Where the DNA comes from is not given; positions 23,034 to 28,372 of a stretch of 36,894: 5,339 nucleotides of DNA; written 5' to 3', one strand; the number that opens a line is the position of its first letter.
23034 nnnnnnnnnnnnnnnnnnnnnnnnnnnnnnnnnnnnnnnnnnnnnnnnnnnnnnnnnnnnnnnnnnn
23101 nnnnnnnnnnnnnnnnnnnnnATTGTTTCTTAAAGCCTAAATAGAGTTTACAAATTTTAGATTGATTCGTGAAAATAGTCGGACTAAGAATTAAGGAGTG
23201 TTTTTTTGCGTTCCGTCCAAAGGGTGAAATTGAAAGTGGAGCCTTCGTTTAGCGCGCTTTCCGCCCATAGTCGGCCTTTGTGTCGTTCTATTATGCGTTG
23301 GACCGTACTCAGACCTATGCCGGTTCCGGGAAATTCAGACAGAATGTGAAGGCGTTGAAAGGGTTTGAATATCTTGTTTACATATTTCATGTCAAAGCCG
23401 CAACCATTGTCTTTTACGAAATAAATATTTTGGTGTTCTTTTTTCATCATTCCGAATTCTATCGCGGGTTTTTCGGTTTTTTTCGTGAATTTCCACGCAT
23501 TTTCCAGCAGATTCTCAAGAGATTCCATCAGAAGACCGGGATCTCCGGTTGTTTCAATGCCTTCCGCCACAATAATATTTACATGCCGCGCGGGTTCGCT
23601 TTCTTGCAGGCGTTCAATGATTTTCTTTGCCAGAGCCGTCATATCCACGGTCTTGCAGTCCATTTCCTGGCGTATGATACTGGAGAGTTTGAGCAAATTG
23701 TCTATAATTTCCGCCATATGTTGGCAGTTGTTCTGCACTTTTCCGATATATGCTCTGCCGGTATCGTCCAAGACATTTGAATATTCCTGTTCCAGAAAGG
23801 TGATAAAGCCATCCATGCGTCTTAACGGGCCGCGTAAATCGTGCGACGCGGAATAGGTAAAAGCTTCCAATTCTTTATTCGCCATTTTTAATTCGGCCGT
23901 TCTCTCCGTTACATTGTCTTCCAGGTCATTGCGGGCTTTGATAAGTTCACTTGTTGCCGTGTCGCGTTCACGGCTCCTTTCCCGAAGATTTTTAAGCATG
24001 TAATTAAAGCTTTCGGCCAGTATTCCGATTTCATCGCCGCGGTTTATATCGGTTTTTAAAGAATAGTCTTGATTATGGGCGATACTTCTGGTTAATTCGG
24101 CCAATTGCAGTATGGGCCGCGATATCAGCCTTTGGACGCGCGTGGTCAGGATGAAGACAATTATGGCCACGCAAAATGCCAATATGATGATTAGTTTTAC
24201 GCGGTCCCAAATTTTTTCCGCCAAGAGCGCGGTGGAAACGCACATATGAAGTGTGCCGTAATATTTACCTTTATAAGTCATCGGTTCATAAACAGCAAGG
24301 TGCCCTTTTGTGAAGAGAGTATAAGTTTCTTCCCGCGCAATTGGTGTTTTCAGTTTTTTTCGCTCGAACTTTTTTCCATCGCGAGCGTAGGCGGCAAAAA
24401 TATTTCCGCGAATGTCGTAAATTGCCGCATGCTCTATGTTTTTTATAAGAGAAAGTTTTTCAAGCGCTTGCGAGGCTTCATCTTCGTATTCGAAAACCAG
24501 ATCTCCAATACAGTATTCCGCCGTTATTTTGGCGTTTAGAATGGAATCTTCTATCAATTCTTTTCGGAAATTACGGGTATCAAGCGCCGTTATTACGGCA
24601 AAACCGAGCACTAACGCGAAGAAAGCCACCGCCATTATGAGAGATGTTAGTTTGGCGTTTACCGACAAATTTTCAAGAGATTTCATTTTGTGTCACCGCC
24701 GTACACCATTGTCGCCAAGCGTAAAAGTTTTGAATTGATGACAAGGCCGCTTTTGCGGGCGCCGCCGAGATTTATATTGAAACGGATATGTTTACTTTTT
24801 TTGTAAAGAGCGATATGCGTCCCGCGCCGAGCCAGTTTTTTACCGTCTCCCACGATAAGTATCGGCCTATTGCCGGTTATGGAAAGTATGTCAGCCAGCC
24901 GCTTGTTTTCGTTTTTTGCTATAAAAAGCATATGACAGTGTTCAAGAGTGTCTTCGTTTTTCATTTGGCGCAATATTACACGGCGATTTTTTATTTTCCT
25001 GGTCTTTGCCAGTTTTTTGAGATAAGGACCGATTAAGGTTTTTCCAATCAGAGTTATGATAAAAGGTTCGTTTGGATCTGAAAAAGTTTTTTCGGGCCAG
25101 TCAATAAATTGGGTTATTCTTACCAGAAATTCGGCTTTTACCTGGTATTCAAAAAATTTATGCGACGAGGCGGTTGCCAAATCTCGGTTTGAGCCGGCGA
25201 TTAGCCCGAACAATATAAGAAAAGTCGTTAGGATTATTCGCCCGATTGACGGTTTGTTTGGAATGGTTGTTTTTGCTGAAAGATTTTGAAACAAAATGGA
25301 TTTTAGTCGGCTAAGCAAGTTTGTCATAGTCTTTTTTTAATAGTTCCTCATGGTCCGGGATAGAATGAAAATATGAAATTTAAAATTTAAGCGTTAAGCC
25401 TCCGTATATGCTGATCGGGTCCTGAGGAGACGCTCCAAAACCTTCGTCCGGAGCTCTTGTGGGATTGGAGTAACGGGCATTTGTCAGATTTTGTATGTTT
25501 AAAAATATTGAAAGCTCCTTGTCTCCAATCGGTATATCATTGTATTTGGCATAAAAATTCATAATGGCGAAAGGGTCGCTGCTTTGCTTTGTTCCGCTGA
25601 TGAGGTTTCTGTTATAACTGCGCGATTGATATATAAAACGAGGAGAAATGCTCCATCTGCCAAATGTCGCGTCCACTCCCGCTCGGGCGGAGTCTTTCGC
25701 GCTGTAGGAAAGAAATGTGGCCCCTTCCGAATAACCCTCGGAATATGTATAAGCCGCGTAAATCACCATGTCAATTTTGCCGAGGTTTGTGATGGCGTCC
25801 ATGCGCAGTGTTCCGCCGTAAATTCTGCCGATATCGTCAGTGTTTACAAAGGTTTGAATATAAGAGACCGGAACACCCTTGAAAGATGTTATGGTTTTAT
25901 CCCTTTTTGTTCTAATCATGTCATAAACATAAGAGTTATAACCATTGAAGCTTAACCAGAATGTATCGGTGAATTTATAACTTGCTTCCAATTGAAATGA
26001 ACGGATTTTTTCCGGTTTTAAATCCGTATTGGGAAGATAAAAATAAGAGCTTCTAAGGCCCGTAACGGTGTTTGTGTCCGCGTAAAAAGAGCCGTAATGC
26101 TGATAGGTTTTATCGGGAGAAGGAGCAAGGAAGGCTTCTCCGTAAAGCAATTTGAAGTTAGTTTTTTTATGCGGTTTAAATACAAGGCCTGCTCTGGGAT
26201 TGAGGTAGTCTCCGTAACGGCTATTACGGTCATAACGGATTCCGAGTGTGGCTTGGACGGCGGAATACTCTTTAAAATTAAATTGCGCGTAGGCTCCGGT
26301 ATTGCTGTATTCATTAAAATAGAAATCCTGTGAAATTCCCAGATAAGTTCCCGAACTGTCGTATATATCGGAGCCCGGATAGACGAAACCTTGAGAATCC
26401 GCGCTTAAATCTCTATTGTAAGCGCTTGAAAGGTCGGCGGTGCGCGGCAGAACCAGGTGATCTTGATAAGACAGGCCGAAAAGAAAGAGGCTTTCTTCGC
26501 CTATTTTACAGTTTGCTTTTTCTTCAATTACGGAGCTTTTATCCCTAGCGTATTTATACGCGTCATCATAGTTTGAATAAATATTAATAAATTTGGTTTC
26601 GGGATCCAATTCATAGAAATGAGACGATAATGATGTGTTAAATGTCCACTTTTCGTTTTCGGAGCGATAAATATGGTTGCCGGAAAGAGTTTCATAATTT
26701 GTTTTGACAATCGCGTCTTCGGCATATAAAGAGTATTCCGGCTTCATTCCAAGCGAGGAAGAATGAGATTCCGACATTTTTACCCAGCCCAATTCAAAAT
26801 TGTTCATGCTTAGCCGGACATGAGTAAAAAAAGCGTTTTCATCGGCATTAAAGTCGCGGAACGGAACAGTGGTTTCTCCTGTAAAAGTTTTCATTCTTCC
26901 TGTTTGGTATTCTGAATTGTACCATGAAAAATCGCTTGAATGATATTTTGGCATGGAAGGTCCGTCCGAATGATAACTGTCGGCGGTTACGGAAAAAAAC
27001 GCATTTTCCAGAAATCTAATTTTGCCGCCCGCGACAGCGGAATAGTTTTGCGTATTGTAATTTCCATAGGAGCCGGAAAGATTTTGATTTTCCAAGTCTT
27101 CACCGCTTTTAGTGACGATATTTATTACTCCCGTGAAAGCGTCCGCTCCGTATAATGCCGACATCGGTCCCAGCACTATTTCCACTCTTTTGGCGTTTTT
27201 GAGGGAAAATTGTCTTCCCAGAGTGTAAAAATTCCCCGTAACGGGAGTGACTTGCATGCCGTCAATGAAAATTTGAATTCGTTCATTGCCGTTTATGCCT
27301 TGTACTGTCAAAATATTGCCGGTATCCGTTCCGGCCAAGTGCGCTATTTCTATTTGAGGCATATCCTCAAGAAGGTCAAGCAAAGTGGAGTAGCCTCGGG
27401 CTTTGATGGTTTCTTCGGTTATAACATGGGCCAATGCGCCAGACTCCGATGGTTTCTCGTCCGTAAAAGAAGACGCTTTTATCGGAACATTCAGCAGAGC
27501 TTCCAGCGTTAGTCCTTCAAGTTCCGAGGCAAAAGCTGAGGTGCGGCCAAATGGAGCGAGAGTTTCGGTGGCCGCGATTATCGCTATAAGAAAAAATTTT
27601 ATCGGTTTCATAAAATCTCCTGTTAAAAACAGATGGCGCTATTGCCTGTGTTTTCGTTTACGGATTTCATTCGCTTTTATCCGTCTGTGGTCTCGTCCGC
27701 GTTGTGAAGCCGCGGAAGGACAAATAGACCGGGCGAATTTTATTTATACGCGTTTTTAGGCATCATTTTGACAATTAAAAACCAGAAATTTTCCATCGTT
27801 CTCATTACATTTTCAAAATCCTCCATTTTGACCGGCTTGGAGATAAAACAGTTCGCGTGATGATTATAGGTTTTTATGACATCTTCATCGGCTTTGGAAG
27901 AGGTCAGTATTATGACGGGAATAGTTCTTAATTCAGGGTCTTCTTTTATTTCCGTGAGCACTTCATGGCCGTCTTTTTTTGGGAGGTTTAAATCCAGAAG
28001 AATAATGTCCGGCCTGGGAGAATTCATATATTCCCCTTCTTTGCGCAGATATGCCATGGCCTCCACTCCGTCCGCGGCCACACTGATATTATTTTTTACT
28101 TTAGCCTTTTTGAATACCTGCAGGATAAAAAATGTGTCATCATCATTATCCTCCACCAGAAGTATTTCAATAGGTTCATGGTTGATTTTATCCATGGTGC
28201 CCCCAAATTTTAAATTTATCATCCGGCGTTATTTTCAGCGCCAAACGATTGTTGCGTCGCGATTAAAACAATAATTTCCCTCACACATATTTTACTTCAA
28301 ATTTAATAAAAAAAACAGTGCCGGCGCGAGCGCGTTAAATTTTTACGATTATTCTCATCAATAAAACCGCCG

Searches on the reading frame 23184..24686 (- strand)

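Call 60: search_protein_families(library=pfam, proteins=[window:23184-24686:-], max_evalue=0.00001)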
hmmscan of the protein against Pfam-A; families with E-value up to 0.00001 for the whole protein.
window:23184-24686:- (500 aa): 4 families
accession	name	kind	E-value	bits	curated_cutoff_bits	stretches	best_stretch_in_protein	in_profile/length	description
PF02518.31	HATPase_c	-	1.5e-19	70.9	26.4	1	381-490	1-108/111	Histidine kinase-, DNA gyrase B-, and HSP90-like ATPase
PF00672.30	HAMP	-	6.4e-12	46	25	1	185-236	3-53/53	HAMP domain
PF00512.31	HisKA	-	1.4e-09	38.3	26.9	1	274-337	3-63/66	His Kinase A (phospho-acceptor) domain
PF17152.10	CHASE8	-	6.5e-08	33.2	27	1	49-146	10-99/102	Periplasmic sensor domain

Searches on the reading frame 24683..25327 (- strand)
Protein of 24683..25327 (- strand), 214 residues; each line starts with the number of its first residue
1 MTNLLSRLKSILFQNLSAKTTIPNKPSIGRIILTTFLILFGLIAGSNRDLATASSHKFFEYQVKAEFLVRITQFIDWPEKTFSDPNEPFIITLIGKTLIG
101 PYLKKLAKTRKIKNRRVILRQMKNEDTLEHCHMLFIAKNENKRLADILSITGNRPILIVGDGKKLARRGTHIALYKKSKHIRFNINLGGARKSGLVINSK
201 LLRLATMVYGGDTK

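Call 60: search_protein_families(library=pfam, proteins=[window:24683-25327:-], max_evalue=0.00001)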
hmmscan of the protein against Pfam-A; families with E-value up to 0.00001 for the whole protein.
window:24683-25327:- (214 aa): 1 family
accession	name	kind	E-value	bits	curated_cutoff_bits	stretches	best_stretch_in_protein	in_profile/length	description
PF13689.11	DUF4154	-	8.1e-38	130.2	24.9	1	61-205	1-142/143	YfiR/HmsC-like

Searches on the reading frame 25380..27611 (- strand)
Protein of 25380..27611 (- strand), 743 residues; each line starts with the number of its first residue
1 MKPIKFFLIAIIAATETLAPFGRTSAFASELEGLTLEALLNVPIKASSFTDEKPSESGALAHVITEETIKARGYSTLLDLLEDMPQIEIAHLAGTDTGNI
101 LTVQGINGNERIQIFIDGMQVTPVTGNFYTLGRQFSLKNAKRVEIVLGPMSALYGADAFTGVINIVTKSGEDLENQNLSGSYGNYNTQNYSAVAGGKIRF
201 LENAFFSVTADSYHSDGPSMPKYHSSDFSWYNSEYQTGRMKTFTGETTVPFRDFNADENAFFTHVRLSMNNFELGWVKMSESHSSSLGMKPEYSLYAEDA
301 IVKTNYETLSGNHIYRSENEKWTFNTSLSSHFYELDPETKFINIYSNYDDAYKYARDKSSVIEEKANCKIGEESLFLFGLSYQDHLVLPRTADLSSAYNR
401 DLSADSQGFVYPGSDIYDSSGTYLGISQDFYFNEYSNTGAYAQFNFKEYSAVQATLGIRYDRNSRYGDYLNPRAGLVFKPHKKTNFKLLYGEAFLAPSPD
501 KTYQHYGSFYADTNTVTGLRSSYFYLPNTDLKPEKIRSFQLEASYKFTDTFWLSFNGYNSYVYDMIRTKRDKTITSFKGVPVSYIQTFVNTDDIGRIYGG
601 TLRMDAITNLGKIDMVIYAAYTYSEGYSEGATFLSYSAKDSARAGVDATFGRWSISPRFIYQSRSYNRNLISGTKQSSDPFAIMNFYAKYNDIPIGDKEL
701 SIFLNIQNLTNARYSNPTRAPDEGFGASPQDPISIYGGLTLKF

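Call 60: search_protein_families(library=pfam, proteins=[window:25380-27611:-], max_evalue=0.00001)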
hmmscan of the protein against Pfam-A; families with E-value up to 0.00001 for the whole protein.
window:25380-27611:- (743 aa): 2 families
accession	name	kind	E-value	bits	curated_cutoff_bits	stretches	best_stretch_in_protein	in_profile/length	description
PF00593.30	TonB_dep_Rec_b-barrel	-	4.2e-25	89.9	27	1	286-709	79-436/436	TonB dependent receptor-like, beta-barrel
PF07715.20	Plug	-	5.6e-15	56.2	23.9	1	60-162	8-107/107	TonB-dependent Receptor Plug Domain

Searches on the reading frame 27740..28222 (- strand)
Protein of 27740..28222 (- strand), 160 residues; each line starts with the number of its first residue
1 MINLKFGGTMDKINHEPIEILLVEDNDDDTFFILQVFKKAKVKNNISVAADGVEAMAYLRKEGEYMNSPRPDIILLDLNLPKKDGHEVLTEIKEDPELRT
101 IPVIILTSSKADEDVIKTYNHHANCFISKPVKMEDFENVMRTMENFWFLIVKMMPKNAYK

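Call 60: search_protein_families(library=pfam, proteins=[window:27740-28222:-], max_evalue=0.00001)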
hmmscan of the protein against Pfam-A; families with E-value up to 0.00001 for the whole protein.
window:27740-28222:- (160 aa): 1 family
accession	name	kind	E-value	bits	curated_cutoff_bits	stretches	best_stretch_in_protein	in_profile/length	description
PF00072.30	Response_reg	-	8.4e-21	74.7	30.2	1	20-138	1-108/111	Response regulator receiver domain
